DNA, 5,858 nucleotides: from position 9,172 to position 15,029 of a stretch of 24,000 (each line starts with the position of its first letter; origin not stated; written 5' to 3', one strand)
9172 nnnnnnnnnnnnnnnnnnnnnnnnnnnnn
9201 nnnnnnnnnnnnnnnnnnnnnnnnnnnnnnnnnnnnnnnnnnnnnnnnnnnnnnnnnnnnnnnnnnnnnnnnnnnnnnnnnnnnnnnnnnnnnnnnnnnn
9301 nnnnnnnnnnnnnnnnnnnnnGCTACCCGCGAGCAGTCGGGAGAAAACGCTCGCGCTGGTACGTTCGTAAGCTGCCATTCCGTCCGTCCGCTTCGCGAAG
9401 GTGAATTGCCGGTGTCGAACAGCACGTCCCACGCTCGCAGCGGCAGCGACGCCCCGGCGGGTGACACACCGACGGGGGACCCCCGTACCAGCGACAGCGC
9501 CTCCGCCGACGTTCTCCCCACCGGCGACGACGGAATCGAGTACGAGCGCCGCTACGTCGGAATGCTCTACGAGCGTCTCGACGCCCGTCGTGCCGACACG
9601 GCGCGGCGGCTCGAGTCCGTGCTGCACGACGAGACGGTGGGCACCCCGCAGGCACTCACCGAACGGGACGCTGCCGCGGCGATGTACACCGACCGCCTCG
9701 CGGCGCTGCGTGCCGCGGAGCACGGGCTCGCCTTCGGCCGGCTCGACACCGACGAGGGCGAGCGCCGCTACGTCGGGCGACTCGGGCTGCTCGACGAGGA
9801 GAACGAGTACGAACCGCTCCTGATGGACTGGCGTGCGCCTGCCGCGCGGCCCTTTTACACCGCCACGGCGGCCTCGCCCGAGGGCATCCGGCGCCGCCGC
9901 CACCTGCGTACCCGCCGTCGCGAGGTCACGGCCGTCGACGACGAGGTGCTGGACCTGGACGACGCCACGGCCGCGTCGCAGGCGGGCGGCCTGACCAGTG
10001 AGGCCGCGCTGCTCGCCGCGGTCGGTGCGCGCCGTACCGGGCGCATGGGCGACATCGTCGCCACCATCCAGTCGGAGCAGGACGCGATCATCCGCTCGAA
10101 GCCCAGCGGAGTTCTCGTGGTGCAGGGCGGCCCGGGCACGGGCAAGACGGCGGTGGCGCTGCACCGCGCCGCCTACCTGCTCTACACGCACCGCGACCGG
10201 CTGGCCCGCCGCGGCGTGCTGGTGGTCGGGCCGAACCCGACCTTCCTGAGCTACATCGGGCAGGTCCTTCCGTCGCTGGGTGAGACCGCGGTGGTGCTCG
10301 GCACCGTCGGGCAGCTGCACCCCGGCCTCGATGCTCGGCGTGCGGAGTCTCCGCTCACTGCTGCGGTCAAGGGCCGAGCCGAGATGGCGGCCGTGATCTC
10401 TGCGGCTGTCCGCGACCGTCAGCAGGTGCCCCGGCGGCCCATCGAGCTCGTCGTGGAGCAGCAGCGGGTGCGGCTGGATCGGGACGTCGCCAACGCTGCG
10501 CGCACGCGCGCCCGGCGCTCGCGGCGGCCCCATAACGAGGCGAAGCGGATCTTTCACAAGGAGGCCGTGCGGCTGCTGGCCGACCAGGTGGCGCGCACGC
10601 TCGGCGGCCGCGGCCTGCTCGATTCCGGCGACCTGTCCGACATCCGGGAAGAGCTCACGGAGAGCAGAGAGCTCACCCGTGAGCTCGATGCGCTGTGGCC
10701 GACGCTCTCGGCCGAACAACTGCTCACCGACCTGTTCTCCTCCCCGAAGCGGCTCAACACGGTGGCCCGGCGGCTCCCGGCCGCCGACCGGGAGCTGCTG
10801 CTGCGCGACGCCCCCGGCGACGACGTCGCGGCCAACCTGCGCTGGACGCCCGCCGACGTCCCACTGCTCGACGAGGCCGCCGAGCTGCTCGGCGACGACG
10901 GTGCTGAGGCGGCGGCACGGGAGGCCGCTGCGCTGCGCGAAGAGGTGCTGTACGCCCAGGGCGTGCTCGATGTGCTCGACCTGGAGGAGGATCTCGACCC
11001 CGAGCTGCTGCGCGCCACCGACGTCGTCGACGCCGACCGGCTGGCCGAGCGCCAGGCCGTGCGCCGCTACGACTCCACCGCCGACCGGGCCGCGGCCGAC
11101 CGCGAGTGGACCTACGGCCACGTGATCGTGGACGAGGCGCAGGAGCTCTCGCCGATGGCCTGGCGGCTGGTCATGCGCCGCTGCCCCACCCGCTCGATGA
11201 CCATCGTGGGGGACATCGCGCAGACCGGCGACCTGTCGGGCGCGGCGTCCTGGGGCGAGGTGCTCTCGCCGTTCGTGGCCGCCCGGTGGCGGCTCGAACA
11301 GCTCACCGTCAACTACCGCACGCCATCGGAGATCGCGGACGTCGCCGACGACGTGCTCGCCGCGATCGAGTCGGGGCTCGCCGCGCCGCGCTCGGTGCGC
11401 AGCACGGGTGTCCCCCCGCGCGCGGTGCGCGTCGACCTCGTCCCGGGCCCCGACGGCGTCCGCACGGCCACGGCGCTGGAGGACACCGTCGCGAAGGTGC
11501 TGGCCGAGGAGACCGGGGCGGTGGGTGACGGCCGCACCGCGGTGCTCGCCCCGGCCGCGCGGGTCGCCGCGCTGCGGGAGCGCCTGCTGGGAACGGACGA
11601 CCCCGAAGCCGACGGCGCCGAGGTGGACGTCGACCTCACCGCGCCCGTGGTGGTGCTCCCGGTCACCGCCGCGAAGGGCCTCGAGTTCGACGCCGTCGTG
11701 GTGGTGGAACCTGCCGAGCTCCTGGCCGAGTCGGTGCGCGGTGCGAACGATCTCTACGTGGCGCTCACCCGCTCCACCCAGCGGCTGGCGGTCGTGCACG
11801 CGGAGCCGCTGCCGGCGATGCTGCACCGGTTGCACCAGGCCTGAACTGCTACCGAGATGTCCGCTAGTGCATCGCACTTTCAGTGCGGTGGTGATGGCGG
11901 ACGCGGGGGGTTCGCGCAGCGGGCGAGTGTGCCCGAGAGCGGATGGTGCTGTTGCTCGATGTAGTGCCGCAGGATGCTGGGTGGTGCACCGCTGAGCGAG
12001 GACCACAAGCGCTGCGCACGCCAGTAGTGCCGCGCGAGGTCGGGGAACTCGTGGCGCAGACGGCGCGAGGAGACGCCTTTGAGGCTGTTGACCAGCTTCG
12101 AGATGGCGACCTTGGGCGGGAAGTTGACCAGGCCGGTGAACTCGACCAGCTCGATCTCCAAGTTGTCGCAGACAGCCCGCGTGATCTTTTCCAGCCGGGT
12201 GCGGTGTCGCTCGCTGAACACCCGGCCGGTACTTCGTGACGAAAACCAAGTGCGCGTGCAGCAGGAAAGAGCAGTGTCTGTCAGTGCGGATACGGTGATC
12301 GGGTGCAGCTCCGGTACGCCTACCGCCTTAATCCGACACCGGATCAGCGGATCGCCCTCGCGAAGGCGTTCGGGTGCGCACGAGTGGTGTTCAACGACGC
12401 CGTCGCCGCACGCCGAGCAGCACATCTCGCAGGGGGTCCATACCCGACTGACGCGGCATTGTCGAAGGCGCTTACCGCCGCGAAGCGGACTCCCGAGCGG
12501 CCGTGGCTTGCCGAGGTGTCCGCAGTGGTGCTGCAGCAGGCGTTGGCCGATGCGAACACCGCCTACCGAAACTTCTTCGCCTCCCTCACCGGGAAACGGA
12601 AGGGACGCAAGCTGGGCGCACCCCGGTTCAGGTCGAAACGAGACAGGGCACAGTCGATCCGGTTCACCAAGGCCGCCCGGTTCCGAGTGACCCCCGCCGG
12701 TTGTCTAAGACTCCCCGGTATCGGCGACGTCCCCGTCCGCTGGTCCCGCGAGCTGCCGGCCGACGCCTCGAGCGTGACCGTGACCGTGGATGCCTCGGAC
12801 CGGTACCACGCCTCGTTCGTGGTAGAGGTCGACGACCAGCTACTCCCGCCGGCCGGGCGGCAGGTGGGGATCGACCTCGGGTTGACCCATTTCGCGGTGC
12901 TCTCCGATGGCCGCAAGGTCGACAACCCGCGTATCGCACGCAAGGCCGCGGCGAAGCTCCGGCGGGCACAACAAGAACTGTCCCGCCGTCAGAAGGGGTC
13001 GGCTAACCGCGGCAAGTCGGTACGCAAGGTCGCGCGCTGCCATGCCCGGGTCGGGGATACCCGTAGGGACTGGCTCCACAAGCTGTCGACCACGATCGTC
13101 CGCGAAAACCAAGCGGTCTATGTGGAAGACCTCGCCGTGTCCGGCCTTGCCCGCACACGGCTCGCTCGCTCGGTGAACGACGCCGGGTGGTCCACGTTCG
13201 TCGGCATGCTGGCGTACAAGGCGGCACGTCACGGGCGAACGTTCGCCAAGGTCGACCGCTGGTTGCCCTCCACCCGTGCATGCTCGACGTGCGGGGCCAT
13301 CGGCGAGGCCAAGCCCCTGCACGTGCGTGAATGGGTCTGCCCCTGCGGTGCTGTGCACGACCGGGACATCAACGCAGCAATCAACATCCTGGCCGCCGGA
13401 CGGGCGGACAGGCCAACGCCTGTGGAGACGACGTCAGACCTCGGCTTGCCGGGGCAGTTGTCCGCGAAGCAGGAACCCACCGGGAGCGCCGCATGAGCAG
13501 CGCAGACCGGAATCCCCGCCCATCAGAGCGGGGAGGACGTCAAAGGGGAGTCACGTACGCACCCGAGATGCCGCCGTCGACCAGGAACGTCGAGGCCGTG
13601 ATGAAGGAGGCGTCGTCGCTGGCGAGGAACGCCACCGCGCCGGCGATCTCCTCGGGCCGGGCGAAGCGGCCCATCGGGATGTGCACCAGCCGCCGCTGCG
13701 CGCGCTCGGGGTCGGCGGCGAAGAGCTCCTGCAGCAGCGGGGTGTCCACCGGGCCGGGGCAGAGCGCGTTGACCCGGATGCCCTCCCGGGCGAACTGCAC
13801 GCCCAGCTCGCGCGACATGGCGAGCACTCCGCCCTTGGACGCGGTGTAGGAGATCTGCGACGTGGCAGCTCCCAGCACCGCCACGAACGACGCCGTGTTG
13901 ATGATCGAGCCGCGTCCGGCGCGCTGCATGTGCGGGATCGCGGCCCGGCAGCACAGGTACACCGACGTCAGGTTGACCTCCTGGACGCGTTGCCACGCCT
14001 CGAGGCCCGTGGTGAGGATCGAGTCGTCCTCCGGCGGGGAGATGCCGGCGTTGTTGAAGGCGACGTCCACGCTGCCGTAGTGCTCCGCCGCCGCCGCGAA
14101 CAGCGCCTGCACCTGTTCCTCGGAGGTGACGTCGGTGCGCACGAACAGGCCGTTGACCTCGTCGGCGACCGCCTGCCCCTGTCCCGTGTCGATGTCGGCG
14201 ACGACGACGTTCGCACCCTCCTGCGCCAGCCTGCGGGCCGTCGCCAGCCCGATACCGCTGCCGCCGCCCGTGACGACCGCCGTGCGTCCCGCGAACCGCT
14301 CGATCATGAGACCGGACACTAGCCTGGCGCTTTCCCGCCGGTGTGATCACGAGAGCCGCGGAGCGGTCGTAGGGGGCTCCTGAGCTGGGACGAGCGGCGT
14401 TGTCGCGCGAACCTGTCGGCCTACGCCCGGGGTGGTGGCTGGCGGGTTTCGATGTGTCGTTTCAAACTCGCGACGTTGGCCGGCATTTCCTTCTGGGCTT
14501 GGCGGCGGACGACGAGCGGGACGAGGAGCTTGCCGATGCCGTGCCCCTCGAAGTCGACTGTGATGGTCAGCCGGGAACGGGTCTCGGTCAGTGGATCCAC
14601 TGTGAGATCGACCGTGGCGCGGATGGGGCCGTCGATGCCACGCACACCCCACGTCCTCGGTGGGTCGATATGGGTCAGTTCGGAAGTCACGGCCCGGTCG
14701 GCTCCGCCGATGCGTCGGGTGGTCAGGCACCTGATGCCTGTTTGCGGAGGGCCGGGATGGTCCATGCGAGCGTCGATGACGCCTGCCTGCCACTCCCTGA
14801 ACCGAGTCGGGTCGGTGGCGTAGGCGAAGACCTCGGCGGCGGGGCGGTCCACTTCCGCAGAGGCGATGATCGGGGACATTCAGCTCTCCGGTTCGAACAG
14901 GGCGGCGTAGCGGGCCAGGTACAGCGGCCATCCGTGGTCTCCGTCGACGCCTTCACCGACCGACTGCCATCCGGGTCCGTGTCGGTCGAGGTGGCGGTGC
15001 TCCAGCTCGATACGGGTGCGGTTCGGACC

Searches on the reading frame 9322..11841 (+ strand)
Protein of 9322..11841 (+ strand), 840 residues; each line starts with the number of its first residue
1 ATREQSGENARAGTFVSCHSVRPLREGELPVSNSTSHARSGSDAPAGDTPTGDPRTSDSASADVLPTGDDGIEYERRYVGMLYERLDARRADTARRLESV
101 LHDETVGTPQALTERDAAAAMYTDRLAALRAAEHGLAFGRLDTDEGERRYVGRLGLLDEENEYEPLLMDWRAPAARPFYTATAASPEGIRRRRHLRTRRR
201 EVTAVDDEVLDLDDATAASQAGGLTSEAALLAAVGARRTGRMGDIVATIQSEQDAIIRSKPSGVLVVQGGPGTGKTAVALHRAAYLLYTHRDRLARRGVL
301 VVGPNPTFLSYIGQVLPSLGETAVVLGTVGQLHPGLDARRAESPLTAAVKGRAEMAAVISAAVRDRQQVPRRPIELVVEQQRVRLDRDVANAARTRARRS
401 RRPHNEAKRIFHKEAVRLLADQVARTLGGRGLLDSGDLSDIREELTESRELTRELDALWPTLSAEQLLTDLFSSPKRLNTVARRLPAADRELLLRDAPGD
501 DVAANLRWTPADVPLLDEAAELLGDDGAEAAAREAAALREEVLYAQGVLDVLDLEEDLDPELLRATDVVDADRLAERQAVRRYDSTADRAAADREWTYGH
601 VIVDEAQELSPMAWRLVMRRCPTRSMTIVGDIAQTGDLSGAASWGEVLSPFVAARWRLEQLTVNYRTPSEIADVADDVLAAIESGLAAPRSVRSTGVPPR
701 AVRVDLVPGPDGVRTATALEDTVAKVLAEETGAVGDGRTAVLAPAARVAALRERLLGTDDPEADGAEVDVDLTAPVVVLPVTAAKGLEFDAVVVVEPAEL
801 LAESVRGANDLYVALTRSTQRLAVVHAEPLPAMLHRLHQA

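Call 13: search_protein_families(library=pfam, proteins=[window:9322-11841:+], max_evalue=0.001)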
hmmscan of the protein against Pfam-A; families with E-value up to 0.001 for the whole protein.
window:9322-11841:+ (840 aa): 7 families
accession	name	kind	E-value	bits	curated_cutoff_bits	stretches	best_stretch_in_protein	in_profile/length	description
PF00580.27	UvrD-helicase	-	6.4e-11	42.9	23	1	251-290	3-41/271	UvrD/REP helicase N-terminal domain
PF13245.12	AAA_19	-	1.1e-10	42.3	25.1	2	588-635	81-129/134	AAA domain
PF13538.12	UvrD_C_2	-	2.5e-08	34.1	27.4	1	776-825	2-52/52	UvrD-like helicase C-terminal domain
PF01443.25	Viral_helicase1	-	1.4e-07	32.1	21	1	771-824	178-226/228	Viral superfamily 1 RNA helicase core domain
PF02562.22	PhoH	-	4e-05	23.7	27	0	600-636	122-159/205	PhoH-like protein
PF09848.15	SLFN-g3_helicase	-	0.0003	20.6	24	0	264-305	3-41/354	Schlafen group 3, DNA/RNA helicase domain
PF13361.12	UvrD_C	-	0.00049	20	25.6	0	774-825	285-346/350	UvrD-like helicase C-terminal domain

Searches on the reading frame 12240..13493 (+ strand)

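Call 13: search_protein_families(library=pfam, proteins=[window:12240-13493:+], max_evalue=0.001)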
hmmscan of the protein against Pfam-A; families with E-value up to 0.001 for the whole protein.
window:12240-13493:+ (418 aa): 3 families
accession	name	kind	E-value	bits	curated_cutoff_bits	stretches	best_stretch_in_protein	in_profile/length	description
PF01385.25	OrfB_IS605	-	4.7e-28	98.3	30.5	1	192-305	1-118/120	Probable transposase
PF07282.18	Cas12f1-like_TNB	-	1.7e-21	76.6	26.3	1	317-383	1-60/60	Cas12f1-like, TNB domain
PF12323.14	HTH_OrfB_IS605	-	5.9e-14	51.7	21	1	23-62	3-42/47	Helix-turn-helix domain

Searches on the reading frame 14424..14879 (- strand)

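Call 15: search_protein_families(library=pfam, proteins=[window:14424-14879:-], max_evalue=0.001)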
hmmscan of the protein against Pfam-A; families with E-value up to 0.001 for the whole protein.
window:14424-14879:- (152 aa): 1 family
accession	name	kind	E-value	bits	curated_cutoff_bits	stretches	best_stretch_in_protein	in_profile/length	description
PF10604.15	Polyketide_cyc2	-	8.2e-19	68.7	27.4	1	6-144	6-142/142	Polyketide cyclase / dehydrase and lipid transport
